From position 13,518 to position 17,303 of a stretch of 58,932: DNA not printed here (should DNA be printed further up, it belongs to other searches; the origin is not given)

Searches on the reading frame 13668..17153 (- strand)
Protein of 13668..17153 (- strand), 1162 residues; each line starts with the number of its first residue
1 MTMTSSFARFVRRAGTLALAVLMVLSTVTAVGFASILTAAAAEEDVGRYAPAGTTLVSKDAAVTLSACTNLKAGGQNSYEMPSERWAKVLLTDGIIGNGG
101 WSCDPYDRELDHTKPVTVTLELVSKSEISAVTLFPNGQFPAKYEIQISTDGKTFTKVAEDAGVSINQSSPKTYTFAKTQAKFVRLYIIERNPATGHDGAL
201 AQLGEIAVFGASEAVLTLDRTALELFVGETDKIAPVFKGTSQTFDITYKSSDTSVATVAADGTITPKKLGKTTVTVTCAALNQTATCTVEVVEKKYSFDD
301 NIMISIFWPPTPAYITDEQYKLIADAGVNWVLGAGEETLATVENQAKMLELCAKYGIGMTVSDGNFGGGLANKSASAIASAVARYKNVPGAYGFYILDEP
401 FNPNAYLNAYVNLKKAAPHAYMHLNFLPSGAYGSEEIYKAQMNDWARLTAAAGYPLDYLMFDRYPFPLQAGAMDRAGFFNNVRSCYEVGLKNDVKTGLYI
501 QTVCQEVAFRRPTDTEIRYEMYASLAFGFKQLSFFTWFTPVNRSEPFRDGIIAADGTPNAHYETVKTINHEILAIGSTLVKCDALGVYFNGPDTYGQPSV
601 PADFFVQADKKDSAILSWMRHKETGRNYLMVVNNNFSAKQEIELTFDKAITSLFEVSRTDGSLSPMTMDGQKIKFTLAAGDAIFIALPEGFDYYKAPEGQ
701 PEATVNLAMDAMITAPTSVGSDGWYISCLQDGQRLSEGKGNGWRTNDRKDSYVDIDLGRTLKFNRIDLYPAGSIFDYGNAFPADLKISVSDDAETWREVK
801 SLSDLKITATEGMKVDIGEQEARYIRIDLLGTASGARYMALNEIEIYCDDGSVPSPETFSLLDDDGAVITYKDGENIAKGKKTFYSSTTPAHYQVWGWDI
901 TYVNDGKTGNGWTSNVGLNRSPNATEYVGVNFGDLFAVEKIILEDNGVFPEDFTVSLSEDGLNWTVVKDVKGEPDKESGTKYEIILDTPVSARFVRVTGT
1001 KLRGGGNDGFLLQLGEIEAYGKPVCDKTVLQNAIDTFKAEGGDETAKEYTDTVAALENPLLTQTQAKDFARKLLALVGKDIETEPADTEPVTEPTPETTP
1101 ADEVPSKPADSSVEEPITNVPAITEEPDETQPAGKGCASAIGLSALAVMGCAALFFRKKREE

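Call 38: search_protein_families(library=pfam, proteins=[window:13668-17153:-], max_evalue=0.001)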
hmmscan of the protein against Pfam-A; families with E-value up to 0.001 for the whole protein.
window:13668-17153:- (1162 aa): 5 families
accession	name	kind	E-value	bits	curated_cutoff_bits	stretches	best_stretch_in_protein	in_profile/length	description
PF00754.31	F5_F8_type_C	-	5.8e-42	143.2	28.2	3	733-843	16-126/127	F5/8 type C domain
PF22633.2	F5_F8_type_C_2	-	7.5e-29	100.6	27.8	3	735-827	8-91/91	NedA-like, galactose-binding domain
PF02368.24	Big_2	-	7.3e-08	32.7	22.8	1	230-289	19-79/79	Bacterial Ig-like domain (group 2)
PF16391.11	DUF5000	-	1.7e-06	28.8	25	0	810-847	103-140/141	Domain of unknown function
PF21461.3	HL_N-beta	-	5.9e-06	26.4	27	1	243-277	11-44/57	Hyaluronate lyase, N-terminal beta-sheet domain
